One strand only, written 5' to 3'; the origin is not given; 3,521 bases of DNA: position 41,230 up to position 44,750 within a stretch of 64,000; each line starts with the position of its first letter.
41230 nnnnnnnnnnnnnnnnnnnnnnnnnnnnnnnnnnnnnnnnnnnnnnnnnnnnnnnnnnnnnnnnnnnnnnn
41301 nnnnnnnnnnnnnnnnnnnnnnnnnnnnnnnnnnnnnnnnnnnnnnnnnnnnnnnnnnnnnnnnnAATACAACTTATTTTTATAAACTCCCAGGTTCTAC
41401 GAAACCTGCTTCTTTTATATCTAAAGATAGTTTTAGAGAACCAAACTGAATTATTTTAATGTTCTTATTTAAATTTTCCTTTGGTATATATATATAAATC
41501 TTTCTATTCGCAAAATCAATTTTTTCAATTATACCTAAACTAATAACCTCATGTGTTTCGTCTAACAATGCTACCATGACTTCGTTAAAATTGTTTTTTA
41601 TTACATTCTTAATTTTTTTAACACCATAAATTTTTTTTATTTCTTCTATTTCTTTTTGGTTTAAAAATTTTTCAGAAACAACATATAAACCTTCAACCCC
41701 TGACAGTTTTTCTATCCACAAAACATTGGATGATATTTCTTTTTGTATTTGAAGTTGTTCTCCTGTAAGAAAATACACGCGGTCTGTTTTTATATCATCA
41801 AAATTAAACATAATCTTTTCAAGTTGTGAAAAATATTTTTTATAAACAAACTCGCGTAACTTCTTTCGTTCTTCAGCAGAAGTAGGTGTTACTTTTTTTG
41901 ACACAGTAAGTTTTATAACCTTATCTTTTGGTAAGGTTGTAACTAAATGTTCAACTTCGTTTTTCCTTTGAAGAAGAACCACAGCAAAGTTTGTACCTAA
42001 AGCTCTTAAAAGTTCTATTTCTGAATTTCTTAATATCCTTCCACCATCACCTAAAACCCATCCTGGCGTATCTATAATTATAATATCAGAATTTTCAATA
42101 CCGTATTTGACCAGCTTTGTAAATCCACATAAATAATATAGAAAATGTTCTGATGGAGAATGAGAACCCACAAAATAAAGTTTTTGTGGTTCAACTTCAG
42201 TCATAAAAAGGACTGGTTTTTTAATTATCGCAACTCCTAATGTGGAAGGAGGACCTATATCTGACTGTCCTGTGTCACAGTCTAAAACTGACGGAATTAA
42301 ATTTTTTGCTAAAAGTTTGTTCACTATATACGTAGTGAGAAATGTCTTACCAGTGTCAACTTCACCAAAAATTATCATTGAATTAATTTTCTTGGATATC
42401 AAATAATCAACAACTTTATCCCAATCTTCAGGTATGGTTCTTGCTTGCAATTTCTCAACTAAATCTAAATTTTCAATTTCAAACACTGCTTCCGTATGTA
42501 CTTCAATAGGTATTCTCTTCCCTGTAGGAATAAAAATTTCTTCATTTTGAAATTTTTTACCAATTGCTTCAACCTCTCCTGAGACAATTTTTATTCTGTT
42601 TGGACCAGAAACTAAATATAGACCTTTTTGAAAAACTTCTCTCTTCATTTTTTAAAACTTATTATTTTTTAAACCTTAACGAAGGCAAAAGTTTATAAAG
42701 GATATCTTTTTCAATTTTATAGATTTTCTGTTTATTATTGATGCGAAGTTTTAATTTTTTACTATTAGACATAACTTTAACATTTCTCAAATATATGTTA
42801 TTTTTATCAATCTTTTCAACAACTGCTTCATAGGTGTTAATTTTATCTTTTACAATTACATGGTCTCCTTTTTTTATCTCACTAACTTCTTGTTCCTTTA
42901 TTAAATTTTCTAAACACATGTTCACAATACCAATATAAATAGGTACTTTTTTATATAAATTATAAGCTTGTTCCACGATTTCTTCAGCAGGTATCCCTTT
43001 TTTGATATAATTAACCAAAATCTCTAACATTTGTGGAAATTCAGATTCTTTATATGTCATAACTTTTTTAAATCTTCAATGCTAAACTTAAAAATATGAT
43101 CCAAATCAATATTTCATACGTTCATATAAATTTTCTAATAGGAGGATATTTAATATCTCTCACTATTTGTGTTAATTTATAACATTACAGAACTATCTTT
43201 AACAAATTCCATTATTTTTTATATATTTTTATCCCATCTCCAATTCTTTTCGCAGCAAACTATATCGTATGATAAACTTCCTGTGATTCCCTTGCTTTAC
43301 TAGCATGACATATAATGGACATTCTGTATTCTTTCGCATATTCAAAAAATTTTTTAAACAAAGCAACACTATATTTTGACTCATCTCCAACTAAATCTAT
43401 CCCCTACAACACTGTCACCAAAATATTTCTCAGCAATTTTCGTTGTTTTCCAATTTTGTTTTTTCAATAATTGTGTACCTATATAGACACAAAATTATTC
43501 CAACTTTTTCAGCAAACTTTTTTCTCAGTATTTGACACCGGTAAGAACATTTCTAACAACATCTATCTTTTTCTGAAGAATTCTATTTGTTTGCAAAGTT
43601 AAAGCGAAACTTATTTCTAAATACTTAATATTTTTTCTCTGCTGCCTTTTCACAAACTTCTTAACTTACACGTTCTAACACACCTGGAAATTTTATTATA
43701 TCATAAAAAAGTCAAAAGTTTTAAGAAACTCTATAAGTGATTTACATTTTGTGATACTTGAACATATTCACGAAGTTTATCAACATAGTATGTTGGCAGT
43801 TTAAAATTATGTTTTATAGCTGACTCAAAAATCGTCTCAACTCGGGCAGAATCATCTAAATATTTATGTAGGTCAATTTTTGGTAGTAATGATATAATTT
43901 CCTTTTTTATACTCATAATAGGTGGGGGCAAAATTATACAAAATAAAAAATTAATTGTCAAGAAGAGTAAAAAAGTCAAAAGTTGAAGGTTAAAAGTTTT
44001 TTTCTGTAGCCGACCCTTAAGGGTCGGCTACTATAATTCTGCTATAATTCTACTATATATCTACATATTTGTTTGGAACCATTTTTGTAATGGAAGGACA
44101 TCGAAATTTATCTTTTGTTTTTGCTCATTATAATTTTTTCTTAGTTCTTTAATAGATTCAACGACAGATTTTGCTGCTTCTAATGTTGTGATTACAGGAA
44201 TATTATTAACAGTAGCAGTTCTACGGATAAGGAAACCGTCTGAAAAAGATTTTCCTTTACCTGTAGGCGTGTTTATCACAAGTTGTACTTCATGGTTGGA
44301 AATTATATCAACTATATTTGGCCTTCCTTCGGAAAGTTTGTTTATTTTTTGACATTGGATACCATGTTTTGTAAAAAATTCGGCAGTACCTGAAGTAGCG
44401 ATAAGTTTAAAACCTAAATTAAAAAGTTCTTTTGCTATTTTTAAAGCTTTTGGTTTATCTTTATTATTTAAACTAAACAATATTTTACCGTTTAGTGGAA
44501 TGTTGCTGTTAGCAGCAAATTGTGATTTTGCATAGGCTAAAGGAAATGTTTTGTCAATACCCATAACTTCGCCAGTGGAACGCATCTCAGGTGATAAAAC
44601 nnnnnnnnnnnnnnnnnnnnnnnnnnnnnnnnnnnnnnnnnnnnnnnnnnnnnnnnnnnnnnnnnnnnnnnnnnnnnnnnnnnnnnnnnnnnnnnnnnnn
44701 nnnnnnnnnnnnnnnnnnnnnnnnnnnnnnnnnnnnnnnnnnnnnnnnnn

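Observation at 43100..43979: Decaying adenosine deaminase gene with successive loss of the zinc-ligand histidines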

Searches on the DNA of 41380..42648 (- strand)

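Call 49: search_rna_families(sources=[L001, L002], threshold=evalue, max_evalue=0.01)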
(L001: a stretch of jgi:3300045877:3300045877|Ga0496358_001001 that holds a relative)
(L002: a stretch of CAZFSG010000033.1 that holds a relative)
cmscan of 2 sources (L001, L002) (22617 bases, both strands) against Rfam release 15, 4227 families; matches with E-value up to 0.01: 0.
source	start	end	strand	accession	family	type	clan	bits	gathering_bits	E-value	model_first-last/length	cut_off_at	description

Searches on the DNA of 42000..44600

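Call 28: search_rna_families(source=window, start=42000, end=44600, threshold=evalue, max_evalue=1)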
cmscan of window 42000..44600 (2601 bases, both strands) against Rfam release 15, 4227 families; matches with E-value up to 1: 1.
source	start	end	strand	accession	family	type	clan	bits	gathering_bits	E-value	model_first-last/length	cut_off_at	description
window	43648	43728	-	RF00884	MIR815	Gene; miRNA;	-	22.4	63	0.36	1-81/81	no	MIR815 microRNA precursor family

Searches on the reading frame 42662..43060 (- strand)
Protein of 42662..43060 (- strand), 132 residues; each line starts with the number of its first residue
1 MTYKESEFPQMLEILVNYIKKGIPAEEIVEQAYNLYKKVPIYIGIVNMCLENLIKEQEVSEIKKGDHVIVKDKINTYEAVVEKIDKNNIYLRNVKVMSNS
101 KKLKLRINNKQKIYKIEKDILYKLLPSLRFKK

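Call 17: find_encoding_contigs(protein=window:42662-43060:-, flank=3000, max_places=10)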
Protein window:42662-43060:- (132 aa): 13 contigs read that carry it; 10 places shown.
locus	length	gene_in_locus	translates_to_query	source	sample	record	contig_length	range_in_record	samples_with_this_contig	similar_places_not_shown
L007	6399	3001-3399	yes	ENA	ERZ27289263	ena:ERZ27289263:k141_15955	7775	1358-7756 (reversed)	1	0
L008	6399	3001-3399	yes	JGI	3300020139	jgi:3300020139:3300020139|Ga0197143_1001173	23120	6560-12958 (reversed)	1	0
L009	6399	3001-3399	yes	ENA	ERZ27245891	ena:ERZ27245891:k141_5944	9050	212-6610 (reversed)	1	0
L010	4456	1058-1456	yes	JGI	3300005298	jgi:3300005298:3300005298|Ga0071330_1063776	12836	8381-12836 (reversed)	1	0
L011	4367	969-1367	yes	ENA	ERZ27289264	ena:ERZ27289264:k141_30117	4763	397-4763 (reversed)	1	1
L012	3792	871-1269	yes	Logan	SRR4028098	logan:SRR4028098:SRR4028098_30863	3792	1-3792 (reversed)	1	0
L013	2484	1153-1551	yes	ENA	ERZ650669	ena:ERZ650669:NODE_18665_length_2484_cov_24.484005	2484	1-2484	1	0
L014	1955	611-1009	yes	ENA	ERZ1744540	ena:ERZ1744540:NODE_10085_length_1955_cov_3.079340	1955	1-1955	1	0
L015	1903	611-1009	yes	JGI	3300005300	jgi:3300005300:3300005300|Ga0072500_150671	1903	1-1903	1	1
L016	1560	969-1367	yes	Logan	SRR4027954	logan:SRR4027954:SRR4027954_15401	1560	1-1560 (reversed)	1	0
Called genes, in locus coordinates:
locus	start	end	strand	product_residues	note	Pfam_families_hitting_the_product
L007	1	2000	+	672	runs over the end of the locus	?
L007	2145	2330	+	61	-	PF00962:A_deaminase (weak)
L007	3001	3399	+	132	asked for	-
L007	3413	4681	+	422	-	PF16575:CLP1_P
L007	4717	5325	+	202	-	PF01865:PhoU_div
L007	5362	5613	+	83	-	PF03144:GTP_EFTU_D2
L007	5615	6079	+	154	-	PF02367:TsaE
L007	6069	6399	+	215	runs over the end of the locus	PF00814:TsaD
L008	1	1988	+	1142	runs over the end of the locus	PF25596:CPSase_L_D1, PF02786:CPSase_L_D2, PF07478:Dala_Dala_lig_C, PF13535:ATP-grasp_4, PF02787:CPSase_L_D3, PF25596:CPSase_L_D1, PF02222:ATP-grasp, PF02786:CPSase_L_D2, +8 more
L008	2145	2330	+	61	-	PF00962:A_deaminase (weak)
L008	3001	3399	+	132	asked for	-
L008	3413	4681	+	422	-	PF16575:CLP1_P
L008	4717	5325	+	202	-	PF01865:PhoU_div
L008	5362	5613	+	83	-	PF03144:GTP_EFTU_D2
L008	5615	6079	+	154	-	PF02367:TsaE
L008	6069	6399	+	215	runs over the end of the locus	PF00814:TsaD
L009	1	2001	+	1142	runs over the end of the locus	PF25596:CPSase_L_D1, PF02786:CPSase_L_D2, PF07478:Dala_Dala_lig_C, PF13535:ATP-grasp_4, PF02787:CPSase_L_D3, PF25596:CPSase_L_D1, PF02222:ATP-grasp, PF02786:CPSase_L_D2, +8 more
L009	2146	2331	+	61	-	PF00962:A_deaminase (weak)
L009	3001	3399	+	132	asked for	-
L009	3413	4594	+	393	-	PF16575:CLP1_P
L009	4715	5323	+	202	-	PF01865:PhoU_div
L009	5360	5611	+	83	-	PF03144:GTP_EFTU_D2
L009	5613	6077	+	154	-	PF02367:TsaE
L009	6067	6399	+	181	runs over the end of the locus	?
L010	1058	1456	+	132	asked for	-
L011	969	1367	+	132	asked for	-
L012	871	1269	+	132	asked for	-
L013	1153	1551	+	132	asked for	-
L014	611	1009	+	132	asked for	-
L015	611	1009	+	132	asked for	-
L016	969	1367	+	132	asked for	-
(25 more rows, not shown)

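Call 26: search_protein_families(library=ncbifam, proteins=[window:42662-43060:-], max_evalue=0.01)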
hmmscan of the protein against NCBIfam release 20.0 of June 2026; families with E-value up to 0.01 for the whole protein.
window:42662-43060:- (132 aa): 0 families
